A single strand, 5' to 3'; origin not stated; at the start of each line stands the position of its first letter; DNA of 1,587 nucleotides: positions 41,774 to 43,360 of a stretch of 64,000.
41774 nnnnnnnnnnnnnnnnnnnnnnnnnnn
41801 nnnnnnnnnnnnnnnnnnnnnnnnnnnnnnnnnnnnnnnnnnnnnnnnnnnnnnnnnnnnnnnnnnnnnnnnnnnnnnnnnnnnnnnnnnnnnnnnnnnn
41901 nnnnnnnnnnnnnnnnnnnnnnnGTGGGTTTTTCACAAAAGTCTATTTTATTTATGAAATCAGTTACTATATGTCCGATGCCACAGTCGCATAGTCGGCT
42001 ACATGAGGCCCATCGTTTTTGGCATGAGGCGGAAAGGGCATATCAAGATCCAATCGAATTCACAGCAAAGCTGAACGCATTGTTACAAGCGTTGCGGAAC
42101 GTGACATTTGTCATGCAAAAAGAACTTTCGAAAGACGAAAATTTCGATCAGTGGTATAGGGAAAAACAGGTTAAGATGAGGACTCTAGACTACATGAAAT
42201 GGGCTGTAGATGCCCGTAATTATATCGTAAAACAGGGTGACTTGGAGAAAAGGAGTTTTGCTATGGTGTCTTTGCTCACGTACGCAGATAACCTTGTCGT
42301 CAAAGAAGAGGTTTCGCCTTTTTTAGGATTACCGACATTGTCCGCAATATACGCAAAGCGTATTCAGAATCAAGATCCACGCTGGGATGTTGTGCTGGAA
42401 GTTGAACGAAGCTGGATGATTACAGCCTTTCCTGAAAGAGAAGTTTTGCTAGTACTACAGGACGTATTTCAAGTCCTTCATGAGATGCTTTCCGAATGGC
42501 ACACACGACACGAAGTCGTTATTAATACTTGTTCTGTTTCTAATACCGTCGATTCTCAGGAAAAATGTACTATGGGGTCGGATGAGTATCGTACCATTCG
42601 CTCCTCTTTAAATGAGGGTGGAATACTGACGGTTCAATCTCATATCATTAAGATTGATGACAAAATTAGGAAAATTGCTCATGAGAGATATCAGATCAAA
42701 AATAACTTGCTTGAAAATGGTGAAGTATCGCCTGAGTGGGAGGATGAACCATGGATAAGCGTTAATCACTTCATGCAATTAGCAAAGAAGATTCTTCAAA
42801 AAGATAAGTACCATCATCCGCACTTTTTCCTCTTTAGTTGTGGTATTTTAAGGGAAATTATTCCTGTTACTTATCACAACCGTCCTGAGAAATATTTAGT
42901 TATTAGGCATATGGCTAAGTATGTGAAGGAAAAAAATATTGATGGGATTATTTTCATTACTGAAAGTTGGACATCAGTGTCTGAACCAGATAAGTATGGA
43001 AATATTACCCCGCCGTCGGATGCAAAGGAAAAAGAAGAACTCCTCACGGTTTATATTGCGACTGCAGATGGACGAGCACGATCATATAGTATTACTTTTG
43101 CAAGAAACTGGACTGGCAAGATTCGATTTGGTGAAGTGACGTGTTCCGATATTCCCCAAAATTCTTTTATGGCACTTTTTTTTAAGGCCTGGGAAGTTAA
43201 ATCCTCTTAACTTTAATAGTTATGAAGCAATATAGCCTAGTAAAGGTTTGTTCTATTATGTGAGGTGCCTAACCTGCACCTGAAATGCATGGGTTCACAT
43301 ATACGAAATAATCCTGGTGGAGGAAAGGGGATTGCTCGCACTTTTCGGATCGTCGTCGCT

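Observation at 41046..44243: Low-GC segment beside tRNA-Ser: cytidine-deaminase-fold protein with a long N-terminal extension, operonic with a 420 aa unknown and followed by an AT-rich membrane protein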

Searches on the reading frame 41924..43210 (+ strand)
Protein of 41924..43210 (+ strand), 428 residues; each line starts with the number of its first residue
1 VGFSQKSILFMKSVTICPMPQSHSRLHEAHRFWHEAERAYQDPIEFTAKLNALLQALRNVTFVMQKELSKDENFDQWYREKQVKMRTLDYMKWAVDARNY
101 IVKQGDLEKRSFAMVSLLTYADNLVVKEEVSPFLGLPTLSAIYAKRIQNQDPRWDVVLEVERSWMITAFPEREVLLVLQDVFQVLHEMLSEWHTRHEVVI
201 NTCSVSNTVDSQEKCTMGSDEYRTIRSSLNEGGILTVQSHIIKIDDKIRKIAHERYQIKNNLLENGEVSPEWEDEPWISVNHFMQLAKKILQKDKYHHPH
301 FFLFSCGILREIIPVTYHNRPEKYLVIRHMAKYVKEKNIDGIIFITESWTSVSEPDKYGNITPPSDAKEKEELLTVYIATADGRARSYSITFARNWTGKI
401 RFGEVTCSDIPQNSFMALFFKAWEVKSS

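Call 4: search_protein_families(library=pfam, proteins=[window:41924-43210:+], max_evalue=0.1)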
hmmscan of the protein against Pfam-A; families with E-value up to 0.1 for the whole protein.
window:41924-43210:+ (428 aa): 1 family
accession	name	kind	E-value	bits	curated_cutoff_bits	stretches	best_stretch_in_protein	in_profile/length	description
PF09452.15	Mvb12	-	0.0074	17.2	25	1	48-84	37-73/90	ESCRT-I subunit Mvb12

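Call 6: search_protein_families(library=pfam, proteins=[window:41924-43210:+], max_evalue=10)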
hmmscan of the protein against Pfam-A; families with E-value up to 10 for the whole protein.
window:41924-43210:+ (428 aa): 2 families
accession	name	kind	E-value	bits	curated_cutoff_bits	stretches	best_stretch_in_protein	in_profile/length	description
PF09452.15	Mvb12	-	0.0074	17.2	25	1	48-84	37-73/90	ESCRT-I subunit Mvb12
PF21095.3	CarD_C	-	0.13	12.7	23.1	1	65-128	8-70/87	CarD, C-terminal domain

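Call 7: search_protein_families(library=padloc, proteins=[window:41924-43210:+], max_evalue=1)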
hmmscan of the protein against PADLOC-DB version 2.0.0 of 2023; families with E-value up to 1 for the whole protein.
window:41924-43210:+ (428 aa): 1 family
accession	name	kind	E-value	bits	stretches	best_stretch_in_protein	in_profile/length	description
PDLC04651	PDC-M44A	-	0.0033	15.7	1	43-110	5-71/76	-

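Call 8: search_protein_families(library=ncbifam, proteins=[window:41924-43210:+], max_evalue=1)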
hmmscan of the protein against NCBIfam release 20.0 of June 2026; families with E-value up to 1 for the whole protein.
window:41924-43210:+ (428 aa): 1 family
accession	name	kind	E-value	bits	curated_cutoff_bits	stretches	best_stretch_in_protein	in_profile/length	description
NF045776.1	TumA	equivalog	0.026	14.7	100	1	43-110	5-71/76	antitoxin TumA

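Call 11: find_homologous_proteins(query=window:41924-43210:+, max_evalue=0.001)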
Query window:41924-43210:+ (428 aa): 3 proteins with E <= 0.001 among 3295 candidates.
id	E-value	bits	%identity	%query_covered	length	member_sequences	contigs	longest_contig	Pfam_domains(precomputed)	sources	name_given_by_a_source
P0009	1.7e-278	942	100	96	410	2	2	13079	PF26900.1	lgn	-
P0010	1.6e-210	718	73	97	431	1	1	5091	PF26900.1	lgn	-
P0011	2.1e-44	171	32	93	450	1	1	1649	PF26900.1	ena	-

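Call 21: search_protein_representatives(alignment_id=A2)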
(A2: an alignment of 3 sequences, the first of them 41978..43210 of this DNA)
Query: 3 sequences, 418 profile positions. Proteins with E-value up to 0.001 (for the whole library): 2072; up to 1e-10: 1054; up to 1e-30: 555. The best 150 are listed.
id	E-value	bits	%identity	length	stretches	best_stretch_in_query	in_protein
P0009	8.9e-243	822.1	-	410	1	9-417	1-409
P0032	7.7e-122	423.7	-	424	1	5-414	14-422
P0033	3.2e-102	359.0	-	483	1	6-414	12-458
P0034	2.0e-101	356.4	-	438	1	17-416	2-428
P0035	7.7e-99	347.9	-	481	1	4-415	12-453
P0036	9.9e-95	334.4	-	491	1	6-415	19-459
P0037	2.8e-94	332.9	-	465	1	5-416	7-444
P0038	1.6e-92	327.1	-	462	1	6-416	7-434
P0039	1.7e-92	327.0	-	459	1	5-417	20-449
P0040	2.7e-92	326.3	-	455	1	6-417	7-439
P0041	2.9e-92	326.2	-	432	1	5-415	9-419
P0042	2.2e-91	323.3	-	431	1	17-416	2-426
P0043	2.9e-89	316.4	-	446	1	5-415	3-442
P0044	2.2e-88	313.5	-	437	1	5-414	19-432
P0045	8.0e-87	308.3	-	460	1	3-416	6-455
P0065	8.0e-78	278.7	-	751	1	7-416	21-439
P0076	5.5e-75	269.3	-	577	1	5-416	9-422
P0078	3.1e-74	266.8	-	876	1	6-415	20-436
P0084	1.0e-72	261.8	-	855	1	3-415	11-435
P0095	3.4e-71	256.8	-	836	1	4-416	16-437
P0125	8.8e-68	245.6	-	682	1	5-414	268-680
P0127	1.3e-67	245.0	-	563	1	5-416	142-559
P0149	4.8e-65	236.6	-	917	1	5-414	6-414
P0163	5.3e-64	233.1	-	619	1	3-394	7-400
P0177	3.5e-63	230.4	-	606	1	6-414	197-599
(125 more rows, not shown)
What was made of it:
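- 41954..43210 (+): ORF2, 418 aa from ATG 41954 (gene callers used GTG 41924 or ATG 41978). Member of the phage lambda Ea47 family (PF26900). Function unknown. 2072 representative relatives (call 21).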

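Call 23: search_protein_families(library=pfam, proteins=[P0065, P0078, P0084, P0095, P0149, P0125, P0127, P0177, P0076, P0163], max_evalue=0.01)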
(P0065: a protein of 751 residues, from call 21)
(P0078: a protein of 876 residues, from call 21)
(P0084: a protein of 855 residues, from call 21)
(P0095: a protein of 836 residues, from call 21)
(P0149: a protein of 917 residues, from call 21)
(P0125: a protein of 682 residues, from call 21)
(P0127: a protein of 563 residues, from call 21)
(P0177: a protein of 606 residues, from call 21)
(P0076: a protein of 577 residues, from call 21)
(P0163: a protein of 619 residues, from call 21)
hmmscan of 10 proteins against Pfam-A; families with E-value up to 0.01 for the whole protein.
P0065 (751 aa): 1 family
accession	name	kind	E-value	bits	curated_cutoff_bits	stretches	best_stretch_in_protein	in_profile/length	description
PF02810.21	SEC-C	-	0.00011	22.4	20.4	1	463-478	2-17/19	SEC-C motif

P0078 (876 aa): 1 family
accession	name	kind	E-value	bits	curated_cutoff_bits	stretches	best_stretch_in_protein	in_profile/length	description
PF02810.21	SEC-C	-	7.1e-08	32.6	20.4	1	454-470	1-17/19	SEC-C motif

P0084 (855 aa): 1 family
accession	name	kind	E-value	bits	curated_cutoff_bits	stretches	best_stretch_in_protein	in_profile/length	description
PF14559.12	TPR_19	-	0.00011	22.9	25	0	726-776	1-53/68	Tetratricopeptide repeat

P0095 (836 aa): 1 family
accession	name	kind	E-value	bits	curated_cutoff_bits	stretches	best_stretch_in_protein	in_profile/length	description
PF14559.12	TPR_19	-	0.0031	18.2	25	1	727-778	1-54/68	Tetratricopeptide repeat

P0149 (917 aa): 6 families
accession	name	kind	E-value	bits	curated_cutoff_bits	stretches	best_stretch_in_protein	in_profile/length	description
PF02810.21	SEC-C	-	4.1e-07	30.2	20.4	1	448-465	1-18/19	SEC-C motif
PF13176.12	TPR_7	-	0.00017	21.9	27.9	0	731-754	2-25/36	Tetratricopeptide repeat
PF13424.12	TPR_12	-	0.0003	21.4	30.1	1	690-757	3-74/77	Tetratricopeptide repeat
PF14559.12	TPR_19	-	0.00041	21.1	25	0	740-797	3-60/68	Tetratricopeptide repeat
PF13432.12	TPR_16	-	0.0018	19.1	32.7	1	734-784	3-54/65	Tetratricopeptide repeat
PF12895.13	ANAPC3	-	0.0042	17.8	27.2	0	704-786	3-81/82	Anaphase-promoting complex, cyclosome, subunit 3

P0125 (682 aa): 1 family
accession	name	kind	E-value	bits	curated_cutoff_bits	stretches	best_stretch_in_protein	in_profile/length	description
PF18928.5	DUF5677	-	2.1e-08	34.9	27.1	1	147-191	112-156/166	Family of unknown function (DUF5677)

P0127 (563 aa): 0 families

P0177 (606 aa): 1 family
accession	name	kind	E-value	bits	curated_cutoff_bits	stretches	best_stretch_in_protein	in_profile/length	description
PF01844.29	HNH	-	0.00021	21.8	21.4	0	67-84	28-45/47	HNH endonuclease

P0076 (577 aa): 1 family
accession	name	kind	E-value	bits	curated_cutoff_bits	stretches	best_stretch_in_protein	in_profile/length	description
PF02810.21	SEC-C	-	4.6e-08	33.2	20.4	1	437-455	1-19/19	SEC-C motif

P0163 (619 aa): 1 family
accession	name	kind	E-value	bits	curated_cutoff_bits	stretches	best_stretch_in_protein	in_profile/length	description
PF02810.21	SEC-C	-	0.003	17.8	20.4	1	441-456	3-18/19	SEC-C motif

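Call 24: search_dna_similar(query=window:41978-43210:+, collection=phages, mode=protein, max_evalue=0.001, max_rows=25)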
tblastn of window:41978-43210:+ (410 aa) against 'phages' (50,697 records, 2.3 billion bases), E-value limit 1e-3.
Records with a match: 18; places in all: 18; records where one place covers at least 80% of the query: 0.
Best place of each record, by identity: <60% 18.
By first word of the organism name: Escherichia 13; Lambdavirus 2; Enterobacteria 2; Campylobacter 1.
By host as written in the record: Escherichia coli 10; - 2; Escherichia coli MC1000 2; Campylobacter jejuni 1; Escherichia sp. 1; Escherichia coli str. K-12 substr. MG1655 1; Escherichia coli K-12 CV601 1.
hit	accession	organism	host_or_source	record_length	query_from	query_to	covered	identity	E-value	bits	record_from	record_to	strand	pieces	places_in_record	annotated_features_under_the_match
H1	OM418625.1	Escherichia phage Lambda imm21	Escherichia coli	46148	7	331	79%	24.8%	4e-9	65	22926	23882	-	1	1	hypothetical protein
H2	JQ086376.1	Escherichia phage HK630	Escherichia coli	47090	7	331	79%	24.8%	4e-9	65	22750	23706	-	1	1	Ea47 protein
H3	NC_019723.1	Escherichia phage HK630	Escherichia coli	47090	7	331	79%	24.8%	4e-9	65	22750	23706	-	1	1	Ea47 protein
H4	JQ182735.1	Escherichia phage HK629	Escherichia coli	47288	7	331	79%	24.8%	4e-9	65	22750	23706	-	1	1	Ea47 protein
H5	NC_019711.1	Escherichia phage HK629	Escherichia coli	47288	7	331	79%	24.8%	4e-9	65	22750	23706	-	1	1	Ea47 protein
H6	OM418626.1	Escherichia phage Lambda imm434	Escherichia coli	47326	7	331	79%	24.8%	4e-9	65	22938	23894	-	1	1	hypothetical protein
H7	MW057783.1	Campylobacter phage CJLB-4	Campylobacter jejuni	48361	7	331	79%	24.8%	4e-9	65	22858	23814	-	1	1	hypothetical protein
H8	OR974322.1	Escherichia phage Lambda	Escherichia sp.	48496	7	331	79%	24.8%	4e-9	65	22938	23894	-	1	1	ea47: Ea47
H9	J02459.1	Escherichia phage Lambda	-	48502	7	331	79%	24.8%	4e-9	65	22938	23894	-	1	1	orf206b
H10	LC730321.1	Lambdavirus lambda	Escherichia coli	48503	7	331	79%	24.8%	4e-9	65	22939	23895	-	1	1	record has no annotation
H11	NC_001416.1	Escherichia phage Lambda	Escherichia coli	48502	7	331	79%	24.8%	4e-9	65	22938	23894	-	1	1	ea47: ea47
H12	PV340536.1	Escherichia phage Lambda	Escherichia coli str. K-12 substr. ...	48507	7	331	79%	24.8%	4e-9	65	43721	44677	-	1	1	hypothetical protein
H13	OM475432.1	Escherichia phage 4W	Escherichia coli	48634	7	331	79%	24.8%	4e-9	65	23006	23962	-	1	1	protein Ea47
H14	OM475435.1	Escherichia phage E26-Berryhill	Escherichia coli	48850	7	331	79%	24.8%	4e-9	65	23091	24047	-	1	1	protein Ea47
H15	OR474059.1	Lambdavirus lambda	-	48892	7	331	79%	24.8%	4e-9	65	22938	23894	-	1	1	record has no annotation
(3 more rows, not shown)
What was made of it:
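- Closest known: Phage lambda Ea47. Same: Sequence homology of ORF2 to lambda Ea47 over 79% of the query (25% identity, E=4e-9, call 24).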

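Call 30: search_solved_structures(query=A4, max_evalue=1, show_alignments=2)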
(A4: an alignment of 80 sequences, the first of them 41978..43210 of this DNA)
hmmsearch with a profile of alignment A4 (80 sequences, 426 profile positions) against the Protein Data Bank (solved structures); distinct sequences matched with E-value up to 1: 0.
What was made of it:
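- Tried and rejected: The profile search found no hit (call 30).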

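Call 34: find_encoding_contigs(protein=P0010, flank=6000, max_places=2)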
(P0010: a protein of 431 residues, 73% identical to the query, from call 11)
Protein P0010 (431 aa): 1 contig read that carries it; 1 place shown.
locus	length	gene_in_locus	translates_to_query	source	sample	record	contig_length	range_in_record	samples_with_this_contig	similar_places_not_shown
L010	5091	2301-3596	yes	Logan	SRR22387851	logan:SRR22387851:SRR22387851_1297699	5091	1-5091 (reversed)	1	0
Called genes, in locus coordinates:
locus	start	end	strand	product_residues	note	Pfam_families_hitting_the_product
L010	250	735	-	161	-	-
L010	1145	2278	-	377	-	-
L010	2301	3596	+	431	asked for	PF26900:Phage_lambda_Ea47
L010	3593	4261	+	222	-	-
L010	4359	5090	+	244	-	?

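Call 38: predict_structure(alignment_id=A4)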
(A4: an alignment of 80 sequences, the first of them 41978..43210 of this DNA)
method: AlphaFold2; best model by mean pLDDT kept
length: 410 residues; sequences in the alignment: 80
mean_pLDDT: 90.9   pTM: 0.86
mean pLDDT of the five models: 90.9, 89.7, 89.6, 89.4, 88.1
residues with pLDDT >= 90: 318; 70-90: 63; 50-70: 21; < 50: 8
segments of 3 or more residues with pLDDT < 50: 188-194
pLDDT, mean of each block of 10 residues (from residue 1): 93 96 97 97 96 96 97 95 92 96 85 97 89 73 97 96 96 93 57 56 92 90 88 92 77 93 95 97 97 94 92 95 97 90 89 97 96 97 97 88 81
secondary structure, 60 per line:
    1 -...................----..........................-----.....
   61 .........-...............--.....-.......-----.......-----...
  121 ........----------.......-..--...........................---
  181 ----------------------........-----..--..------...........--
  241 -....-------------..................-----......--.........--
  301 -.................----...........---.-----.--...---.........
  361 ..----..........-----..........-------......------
elements in order: H2-20 H25-50 H56-69 H71-85 H88-92 E94-100 E106-112 H118-128 E139-145 E151-155 H156-177 E206-210 H228-238 H242-245 H259-276 E282-287 E290-298 H302-318 E323-333 E352-362 E367-376 E382-391 H399-404

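Call 42: fold_search(model_id=the predicted structure, library=pdb)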
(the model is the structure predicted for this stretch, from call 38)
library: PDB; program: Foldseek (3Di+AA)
matches with E <= 10: 429; with E <= 0.001: 0
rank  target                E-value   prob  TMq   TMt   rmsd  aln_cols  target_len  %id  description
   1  6p77_B                1.6e-01  0.14  0.10  0.20  14.7       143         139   10  2.5 Angstrom structure of Caci_6494 from Catenulispora Acidiphila (released 2020-06-17)
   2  1tij_A                2.0e-01  0.10  0.07  0.19  17.6       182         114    8  3D Domain-swapped human cystatin C with amyloid-like intermolecular beta-sheets (released 2005-07-19)
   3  4pn1_A                2.3e-01  0.13  0.12  0.18  17.5       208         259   10  Structure of S. pombe Pct1 RNA triphosphatase in complex with the Spt5 CTD (released 2014-11-12)
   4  5bka_E                2.6e-01  0.14  0.09  0.20  13.1        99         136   13  2.1 Angstrom structure of ActVI-ORFA from Streptomyces Coelicolor (released 2020-06-03)
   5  4g3k_A                2.7e-01  0.12  0.12  0.23  16.8       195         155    9  Crystal structure of a. aeolicus nlh1 gaf domain in an inactive state (released 2013-05-29)
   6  6p77_A                3.0e-01  0.10  0.10  0.20  14.5       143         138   11  2.5 Angstrom structure of Caci_6494 from Catenulispora Acidiphila (released 2020-06-17)
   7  5xbp_C                3.0e-01  0.08  0.10  0.18  16.3       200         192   14  Oxygenase component of 3-nitrotoluene dioxygenase from Diaphorobacter sp. strain DS2 (released 2017-04-19)
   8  3ps8                  3.2e-01  0.08  0.06  0.18  17.2       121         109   13  Crystal structure of L68V mutant of human cystatin C (released 2011-12-21)
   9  3s67                  3.2e-01  0.08  0.07  0.16  16.5       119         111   14  Crystal structure of V57P mutant of human cystatin C (released 2012-05-30)
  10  8w26                  3.4e-01  0.06  0.13  0.13  20.4       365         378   10  X-ray crystal structure of the GAF-PHY domains of SyB-Cph1 (released 2024-05-22)
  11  7ui9_q                3.4e-01  0.06  0.11  0.09  20.8       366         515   10  Core Mediator-PICearly (Copy A) (released 2023-02-15)
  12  6vw4_A                3.7e-01  0.09  0.10  0.19  14.6       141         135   11  2.35 Angstrom structure of Caci_6494 from Catenulispora Acidiphila in complex with S-DNPA (released 2020-06-17)
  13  1g96                  3.7e-01  0.08  0.07  0.20  16.8       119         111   12  HUMAN CYSTATIN C; DIMERIC FORM WITH 3D DOMAIN SWAPPING (released 2001-04-06)
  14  6hmj_D                4.2e-01  0.02  0.08  0.09  32.8       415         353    5  Structure of an RNA-binding Light-Oxygen-Voltage Receptor (released 2019-08-28)
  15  1tij_B                4.4e-01  0.08  0.08  0.20  18.2       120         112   11  3D Domain-swapped human cystatin C with amyloid-like intermolecular beta-sheets (released 2005-07-19)
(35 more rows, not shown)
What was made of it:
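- Tried and rejected: Foldseek against the PDB gave nothing significant (call 42).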

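Call 47: search_protein_families(library=padloc, alignment_id=A4, max_evalue=0.01)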
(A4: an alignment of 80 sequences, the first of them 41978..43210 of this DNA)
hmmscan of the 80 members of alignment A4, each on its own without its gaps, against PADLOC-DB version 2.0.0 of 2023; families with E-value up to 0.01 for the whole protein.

A. member 1, window:41978-43210:+ (410 aa): 1 family
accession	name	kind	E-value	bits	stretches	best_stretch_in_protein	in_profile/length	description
PDLC04651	PDC-M44A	-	0.003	15.8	1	25-92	5-71/76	-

B. families by the number of members that match (of 80 scanned): 5 families
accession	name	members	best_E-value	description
PDLC04917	PDC-S12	1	4.4e-06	-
PDLC00833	E1-E2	1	5.4e-05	E1-E2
PDLC00865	E2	1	0.00013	E2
PDLC00872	E2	1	0.00052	E2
PDLC04651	PDC-M44A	1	0.003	-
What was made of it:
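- Tried and rejected: Only 1 of 80 family members shows the PDC-M44A hit (call 47).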

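Call 52: search_protein_families(library=phrogs, proteins=[window:41978-43210:+, L010:3593-4261:+, L010:1145-2278:-, L010:250-735:-, L010:4359-5090:+], max_evalue=0.01)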
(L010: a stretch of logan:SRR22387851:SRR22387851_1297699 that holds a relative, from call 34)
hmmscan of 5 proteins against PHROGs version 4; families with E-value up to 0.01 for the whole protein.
window:41978-43210:+ (410 aa): 1 family
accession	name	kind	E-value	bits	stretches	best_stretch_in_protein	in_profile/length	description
phrog_19262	-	unknown function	1.2e-18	68.3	1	19-333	21-329/410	-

L010:3593-4261:+ (222 aa): 0 families

L010:1145-2278:- (377 aa): 0 families

L010:250-735:- (161 aa): 1 family
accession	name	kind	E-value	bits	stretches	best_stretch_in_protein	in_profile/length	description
phrog_4182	-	unknown function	1.1e-35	124.4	1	3-158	12-152/243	-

L010:4359-5090:+ (244 aa): 22 families
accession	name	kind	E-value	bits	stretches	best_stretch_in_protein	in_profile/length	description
phrog_498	-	other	2.7e-43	149.5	1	14-243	24-252/633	DNA methyltransferase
phrog_620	-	DNA, RNA and nucleotide metabolism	2.1e-24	87.8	1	21-159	5-146/217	ParB-like partition protein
phrog_8071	-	DNA, RNA and nucleotide metabolism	2.9e-18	67.3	1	23-198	5-181/389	ParB-like partition protein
phrog_940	-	DNA, RNA and nucleotide metabolism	6.3e-16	59.6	1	23-170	4-147/388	nuclease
phrog_723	-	DNA, RNA and nucleotide metabolism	2.1e-15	58.2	1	19-153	7-146/223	ParB-like partition protein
phrog_9353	-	unknown function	4.1e-15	57.3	1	32-173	18-163/245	-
phrog_5475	-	unknown function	1.5e-11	44.7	1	25-103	3-76/458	-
phrog_4715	-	DNA, RNA and nucleotide metabolism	2.4e-11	43.8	1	16-123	138-245/630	ParB-like partition protein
phrog_15396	-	DNA, RNA and nucleotide metabolism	3.1e-10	41.3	1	23-161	2-144/258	ParB-like partition nuclease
phrog_26387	-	DNA, RNA and nucleotide metabolism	7.7e-10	39.6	1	23-113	8-101/252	ParB-like partition nuclease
phrog_3951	-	unknown function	2.7e-08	34.7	1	22-115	15-109/301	-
phrog_930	-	DNA, RNA and nucleotide metabolism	5e-08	34.1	1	23-157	5-142/223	ParB-like partition protein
phrog_3264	-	DNA, RNA and nucleotide metabolism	1e-07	32.9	1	22-110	46-133/337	ParB-like partition protein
phrog_8947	-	unknown function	1.5e-07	32.2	1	48-116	39-103/219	-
phrog_7405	-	unknown function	2.3e-07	31.7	1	20-117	19-115/250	-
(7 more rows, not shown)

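Call 53: fold_search(model_id=the predicted structure, library=viral)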
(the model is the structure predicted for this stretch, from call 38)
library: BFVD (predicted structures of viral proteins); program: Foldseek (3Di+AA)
matches with E <= 10: 754; with E <= 0.001: 7
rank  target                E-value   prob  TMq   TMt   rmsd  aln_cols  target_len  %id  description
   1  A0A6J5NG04            7.0e-06  1.00  0.29  0.53   5.2       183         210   14  Uncharacterized protein [uncultured Caudovirales phage]
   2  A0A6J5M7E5            3.5e-05  1.00  0.27  0.47  11.0       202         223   12  Uncharacterized protein [uncultured Caudovirales phage]
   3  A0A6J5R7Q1            4.3e-05  1.00  0.29  0.40   7.7       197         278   12  Uncharacterized protein [uncultured Caudovirales phage]
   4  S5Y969                5.1e-05  1.00  0.28  0.50   4.3       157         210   12  Uncharacterized protein [Mycobacterium phage Catdawg]
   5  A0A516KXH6            5.9e-05  1.00  0.29  0.59   4.8       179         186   15  (no name in the UniProt tables at hand)
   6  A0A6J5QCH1            2.3e-04  1.00  0.18  0.34   6.8       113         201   19  Uncharacterized protein [uncultured Caudovirales phage]
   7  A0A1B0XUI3            2.4e-04  1.00  0.20  0.44   8.1       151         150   17  (no name in the UniProt tables at hand)
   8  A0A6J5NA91            1.1e-03  1.00  0.27  0.51   8.6       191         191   12  Uncharacterized protein [uncultured Caudovirales phage]
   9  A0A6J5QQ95            1.6e-03  1.00  0.24  0.57   5.1       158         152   14  Uncharacterized protein [uncultured Caudovirales phage]
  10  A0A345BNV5            1.1e-02  0.33  0.09  0.08  16.7       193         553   12  (no name in the UniProt tables at hand)
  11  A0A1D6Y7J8            4.8e-02  0.11  0.08  0.09  17.9       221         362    8  (no name in the UniProt tables at hand)
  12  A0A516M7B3            5.0e-02  0.18  0.11  0.17  13.5       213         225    8  (no name in the UniProt tables at hand)
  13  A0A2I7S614            5.6e-02  0.15  0.12  0.10  21.8       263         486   10  (no name in the UniProt tables at hand)
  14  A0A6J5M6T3            6.3e-02  0.15  0.15  0.11  24.1       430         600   12  Uncharacterized protein [uncultured Caudovirales phage]
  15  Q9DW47                9.6e-02  0.07  0.11  0.11  29.2       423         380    8  Pr149 [Rat cytomegalovirus (strain Maastricht)]
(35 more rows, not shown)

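Call 59: find_related_loci(query=A2, collection=genome_contigs, flank=8000)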
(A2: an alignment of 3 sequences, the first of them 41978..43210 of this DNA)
Query A2 (410 aa) in genome_contigs; peptide patterns used: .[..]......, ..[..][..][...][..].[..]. (x = any residue, [..] = any of these).
37 stretches matched a pattern, but none encodes a relative of the query by tblastn (E <= 1e-3).
